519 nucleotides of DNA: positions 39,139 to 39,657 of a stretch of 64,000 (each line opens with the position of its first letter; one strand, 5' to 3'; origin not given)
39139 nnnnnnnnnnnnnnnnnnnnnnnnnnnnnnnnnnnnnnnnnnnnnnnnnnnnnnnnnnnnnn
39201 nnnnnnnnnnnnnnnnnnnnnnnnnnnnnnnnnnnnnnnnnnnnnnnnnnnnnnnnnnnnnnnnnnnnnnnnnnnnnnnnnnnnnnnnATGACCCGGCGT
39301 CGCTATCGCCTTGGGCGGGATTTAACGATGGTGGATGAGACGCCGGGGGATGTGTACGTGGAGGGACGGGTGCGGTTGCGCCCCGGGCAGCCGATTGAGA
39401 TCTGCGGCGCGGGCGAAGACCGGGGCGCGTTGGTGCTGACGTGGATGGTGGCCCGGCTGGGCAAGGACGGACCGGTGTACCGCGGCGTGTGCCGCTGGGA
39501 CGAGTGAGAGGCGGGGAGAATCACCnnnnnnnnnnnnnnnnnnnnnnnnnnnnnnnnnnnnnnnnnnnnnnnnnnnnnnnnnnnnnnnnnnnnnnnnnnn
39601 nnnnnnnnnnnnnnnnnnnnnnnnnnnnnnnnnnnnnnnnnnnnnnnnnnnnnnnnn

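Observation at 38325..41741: Translationally coupled seven-gene operon mixing DNA-uptake parts, an atypical EBP and novel Cys proteins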

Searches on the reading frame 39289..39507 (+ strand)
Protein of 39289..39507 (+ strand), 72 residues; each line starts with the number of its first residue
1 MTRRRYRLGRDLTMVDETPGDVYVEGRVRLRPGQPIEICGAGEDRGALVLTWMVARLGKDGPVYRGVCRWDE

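Call 6: search_protein_families(library=pfam, proteins=[window:39289-39507:+], max_evalue=1)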
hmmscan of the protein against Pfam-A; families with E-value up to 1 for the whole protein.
window:39289-39507:+ (72 aa): 0 families

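Call 7: search_protein_families(library=ncbifam, proteins=[window:39289-39507:+], max_evalue=1)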
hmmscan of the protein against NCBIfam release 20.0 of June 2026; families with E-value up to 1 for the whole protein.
window:39289-39507:+ (72 aa): 0 families

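Call 23: search_protein_families(library=pfam, alignment_id=A2, max_evalue=10)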
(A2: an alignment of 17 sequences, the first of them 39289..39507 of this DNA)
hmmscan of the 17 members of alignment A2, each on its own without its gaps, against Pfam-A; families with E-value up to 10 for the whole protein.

A. member 1, window:39289-39507:+ (72 aa): 0 families

B. families by the number of members that match (of 17 scanned): 5 families
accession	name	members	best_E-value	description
PF23437.1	DUF7122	2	0.002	Family of unknown function (DUF7122)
PF07653.23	SH3_2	1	0.012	Variant SH3 domain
PF24734.1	DUF7685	1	0.067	Domain of unknown function (DUF7685)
PF20413.5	BLTP1_N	1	0.18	BLTP1-like family N-terminal region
PF04648.17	MF_alpha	1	1.2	Yeast mating factor alpha hormone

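Call 24: search_solved_structures(query=A2, max_evalue=10)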
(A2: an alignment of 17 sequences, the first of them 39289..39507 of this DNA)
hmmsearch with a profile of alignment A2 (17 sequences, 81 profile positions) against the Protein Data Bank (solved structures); distinct sequences matched with E-value up to 10: 10.
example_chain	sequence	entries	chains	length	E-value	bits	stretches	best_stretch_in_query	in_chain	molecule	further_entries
8prj_A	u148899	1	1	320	0.00015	25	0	62-72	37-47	v31Bagel8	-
8prs_A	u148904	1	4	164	0.011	19.1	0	62-72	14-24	nvBagel4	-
8pra_A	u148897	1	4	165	0.011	19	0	62-72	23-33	Cell surface protein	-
9ww9_g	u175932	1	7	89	0.44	13.9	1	14-65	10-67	decoration protein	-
6tje_A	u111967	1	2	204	0.51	13.7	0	63-72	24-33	Cake5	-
6yxx_E4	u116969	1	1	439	0.56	13.5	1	3-43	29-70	mt-LAF24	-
7awz_A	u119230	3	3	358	0.61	13.4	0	61-72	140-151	Scone-E | SconeE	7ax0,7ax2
1bkb_A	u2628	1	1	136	0.86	12.9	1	11-42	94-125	TRANSLATION INITIATION FACTOR 5A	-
6tjd_A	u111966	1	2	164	0.96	12.8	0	63-72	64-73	Cake4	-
8pro_A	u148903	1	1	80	2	11.7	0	62-73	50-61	Cell surface protein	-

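Call 54: find_homologous_proteins(query=A2, max_evalue=0.01)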
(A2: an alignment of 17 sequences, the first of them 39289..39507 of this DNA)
Query A2 (17 sequences) (72 aa, profile of the alignment): 119 proteins with E <= 0.01 among 4592 candidates.
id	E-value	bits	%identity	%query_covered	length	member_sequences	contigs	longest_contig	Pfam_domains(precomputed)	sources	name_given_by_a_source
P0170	2.7e-30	122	51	99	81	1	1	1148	-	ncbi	-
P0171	4.9e-30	121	53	94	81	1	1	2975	-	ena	-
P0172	8.4e-30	120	58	94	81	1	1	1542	-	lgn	-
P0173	9.4e-30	120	53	96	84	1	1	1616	-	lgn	-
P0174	1.3e-29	120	56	94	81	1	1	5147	-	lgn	-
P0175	1.4e-29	120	50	99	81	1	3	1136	-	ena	-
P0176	1.5e-29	120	47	96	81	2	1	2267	-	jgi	jgi:hypothetical protein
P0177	1.5e-29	120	53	99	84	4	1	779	-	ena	-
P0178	1.7e-29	119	56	94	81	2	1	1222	-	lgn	-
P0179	1.7e-29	119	50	96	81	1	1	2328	-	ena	-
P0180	2.0e-29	119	47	96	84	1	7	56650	-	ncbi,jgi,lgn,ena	-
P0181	2.7e-29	119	51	94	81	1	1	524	-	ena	-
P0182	3.1e-29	119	47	99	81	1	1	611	-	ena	-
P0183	3.2e-29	119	56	94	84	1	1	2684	-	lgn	-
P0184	3.3e-29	118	49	94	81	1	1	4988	-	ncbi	ncbi:MAG: hypothetical protein ABIP90_11590 [Vicinamibacterales bacterium]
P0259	3.2e-19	87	42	99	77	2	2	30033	-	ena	-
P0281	4.2e-16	77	43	99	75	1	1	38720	-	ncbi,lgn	-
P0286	2.9e-15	74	40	100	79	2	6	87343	-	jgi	jgi:hypothetical protein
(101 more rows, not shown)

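Call 55: find_encoding_contigs(protein=P0286, flank=7000, max_places=1)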
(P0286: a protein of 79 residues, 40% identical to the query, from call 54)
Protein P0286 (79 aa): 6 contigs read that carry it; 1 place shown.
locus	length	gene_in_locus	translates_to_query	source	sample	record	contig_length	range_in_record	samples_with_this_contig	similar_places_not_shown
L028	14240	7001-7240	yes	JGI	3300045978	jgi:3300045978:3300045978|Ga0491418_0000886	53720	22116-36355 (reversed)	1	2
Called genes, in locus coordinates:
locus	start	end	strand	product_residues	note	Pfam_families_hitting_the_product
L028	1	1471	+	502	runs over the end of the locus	PF00089:Trypsin, PF13365:Trypsin_2, PF13180:PDZ_2, PF17820:PDZ_6, PF00595:PDZ (weak), PF13180:PDZ_2 (weak)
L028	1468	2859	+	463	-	PF00072:Response_reg, PF00158:Sigma54_activat, PF14532:Sigma54_activ_2, PF07724:AAA_2 (weak), PF00004:AAA, PF07726:AAA_3 (weak), PF07728:AAA_5 (weak), PF25601:AAA_lid_14, +1 more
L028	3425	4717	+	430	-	PF04909:Amidohydro_2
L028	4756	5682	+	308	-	PF01073:3Beta_HSD, PF01370:Epimerase, PF02719:Polysacc_synt_2, PF04321:RmlD_sub_bind, PF05368:NmrA (weak), PF07993:NAD_binding_4 (faint), PF13460:NAD_binding_10, PF16363:GDP_Man_Dehyd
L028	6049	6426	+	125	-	PF12836:HHH_3, PF14520:HHH_5 (faint), PF14716:HHH_8 (faint), PF00633:HHH (weak), PF12826:HHH_2 (faint)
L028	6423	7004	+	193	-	-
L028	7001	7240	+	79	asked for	-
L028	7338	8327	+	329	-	PF00158:Sigma54_activat, PF01078:Mg_chelatase (faint), PF14532:Sigma54_activ_2, PF25601:AAA_lid_14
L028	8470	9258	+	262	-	-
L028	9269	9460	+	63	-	-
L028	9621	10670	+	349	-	PF01571:GCV_T, PF08669:GCV_T_C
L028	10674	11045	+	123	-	PF01597:GCV_H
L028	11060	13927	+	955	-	PF02347:GDC-P, PF01053:Cys_Met_Meta_PP (faint), PF00266:Aminotran_5 (faint), PF02347:GDC-P, PF01212:Beta_elim_lyase (weak), PF21478:GcvP2_C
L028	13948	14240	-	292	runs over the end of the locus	PF01063:Aminotran_4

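Call 56: find_encoding_contigs(protein=P0281, flank=7000, max_places=1)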
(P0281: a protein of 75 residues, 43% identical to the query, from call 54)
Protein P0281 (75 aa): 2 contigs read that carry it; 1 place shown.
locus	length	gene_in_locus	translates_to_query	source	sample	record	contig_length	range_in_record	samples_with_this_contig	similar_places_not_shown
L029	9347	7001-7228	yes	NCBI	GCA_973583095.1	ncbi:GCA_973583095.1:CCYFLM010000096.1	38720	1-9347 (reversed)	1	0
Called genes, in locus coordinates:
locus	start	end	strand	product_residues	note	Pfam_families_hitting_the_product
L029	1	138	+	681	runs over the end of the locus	PF22745:Nlig-Ia, PF01653:DNA_ligase_aden, PF03120:OB_DNA_ligase, PF03119:DNA_ligase_ZBD, PF14520:HHH_5 (weak), PF12826:HHH_2, PF00533:BRCT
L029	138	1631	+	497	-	PF00089:Trypsin, PF13365:Trypsin_2, PF00595:PDZ (faint), PF13180:PDZ_2, PF17820:PDZ_6, PF13180:PDZ_2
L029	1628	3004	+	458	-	PF00072:Response_reg, PF00158:Sigma54_activat, PF14532:Sigma54_activ_2, PF00004:AAA, PF07724:AAA_2 (weak), PF07726:AAA_3 (weak), PF07728:AAA_5 (weak), PF25601:AAA_lid_14, +3 more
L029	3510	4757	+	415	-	PF04909:Amidohydro_2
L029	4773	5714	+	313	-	PF01073:3Beta_HSD, PF01370:Epimerase, PF02719:Polysacc_synt_2, PF04321:RmlD_sub_bind, PF05368:NmrA, PF07993:NAD_binding_4 (faint), PF13460:NAD_binding_10, PF16363:GDP_Man_Dehyd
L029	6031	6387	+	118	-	PF12836:HHH_3, PF00633:HHH, PF12826:HHH_2 (faint), PF14520:HHH_5 (faint), PF21687:T2SSK_1st (weak)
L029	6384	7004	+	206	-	-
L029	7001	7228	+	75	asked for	-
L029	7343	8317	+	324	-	PF00158:Sigma54_activat, PF01078:Mg_chelatase (faint), PF14532:Sigma54_activ_2, PF25601:AAA_lid_14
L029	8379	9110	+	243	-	-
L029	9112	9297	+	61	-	-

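Call 57: find_encoding_contigs(protein=P0259, flank=7000, max_places=1)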
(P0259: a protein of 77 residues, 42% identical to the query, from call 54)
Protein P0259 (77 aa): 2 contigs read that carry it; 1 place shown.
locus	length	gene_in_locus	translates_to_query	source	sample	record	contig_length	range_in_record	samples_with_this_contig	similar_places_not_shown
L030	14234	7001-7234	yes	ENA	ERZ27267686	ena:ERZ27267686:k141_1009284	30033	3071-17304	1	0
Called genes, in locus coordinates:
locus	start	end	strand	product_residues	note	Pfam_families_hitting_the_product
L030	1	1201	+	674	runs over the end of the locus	PF22745:Nlig-Ia, PF01653:DNA_ligase_aden, PF03120:OB_DNA_ligase, PF03119:DNA_ligase_ZBD, PF14520:HHH_5 (weak), PF12826:HHH_2, PF00533:BRCT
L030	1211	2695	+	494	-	PF00089:Trypsin, PF13365:Trypsin_2, PF13180:PDZ_2, PF17820:PDZ_6 (weak), PF00595:PDZ (weak)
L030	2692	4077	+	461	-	PF00072:Response_reg, PF00158:Sigma54_activat, PF14532:Sigma54_activ_2, PF00004:AAA (weak), PF07724:AAA_2 (weak), PF07726:AAA_3 (weak), PF07728:AAA_5 (weak), PF25601:AAA_lid_14, +1 more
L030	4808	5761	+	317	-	PF01073:3Beta_HSD, PF01370:Epimerase, PF02719:Polysacc_synt_2, PF04321:RmlD_sub_bind, PF05368:NmrA, PF07993:NAD_binding_4 (faint), PF13460:NAD_binding_10, PF16363:GDP_Man_Dehyd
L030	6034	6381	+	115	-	PF14520:HHH_5 (faint), PF12836:HHH_3, PF00633:HHH (weak), PF03934:T2SSK (weak), PF12826:HHH_2 (faint)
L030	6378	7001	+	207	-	PF12019:GspH (weak)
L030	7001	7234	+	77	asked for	-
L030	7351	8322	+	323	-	PF00158:Sigma54_activat, PF01078:Mg_chelatase (faint), PF14532:Sigma54_activ_2, PF25601:AAA_lid_14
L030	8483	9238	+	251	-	-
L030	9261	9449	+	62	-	-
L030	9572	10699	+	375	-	PF01571:GCV_T, PF08669:GCV_T_C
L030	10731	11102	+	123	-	PF01597:GCV_H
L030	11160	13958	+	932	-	PF02347:GDC-P, PF01212:Beta_elim_lyase, PF02347:GDC-P, PF21478:GcvP2_C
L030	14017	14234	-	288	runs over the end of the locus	PF01063:Aminotran_4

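Call 65: predict_structure(protein=window:39289-39507:+)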
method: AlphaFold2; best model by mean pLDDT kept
length: 72 residues; sequences in the alignment: 1
mean_pLDDT: 56.4   pTM: 0.43
mean pLDDT of the five models: 56.4, 51.5, 45.7, 39.1, 38.7
residues with pLDDT >= 90: 0; 70-90: 2; 50-70: 51; < 50: 19
segments of 3 or more residues with pLDDT < 50: 47-50, 62-67, 69-72
pLDDT, mean of each block of 10 residues (from residue 1): 65 64 61 59 50 51 48 41
secondary structure, 60 per line:
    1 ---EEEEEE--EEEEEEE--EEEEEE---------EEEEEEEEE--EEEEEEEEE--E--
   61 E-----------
elements in order: E4-9 E12-18 E21-26 E36-44 E47-55
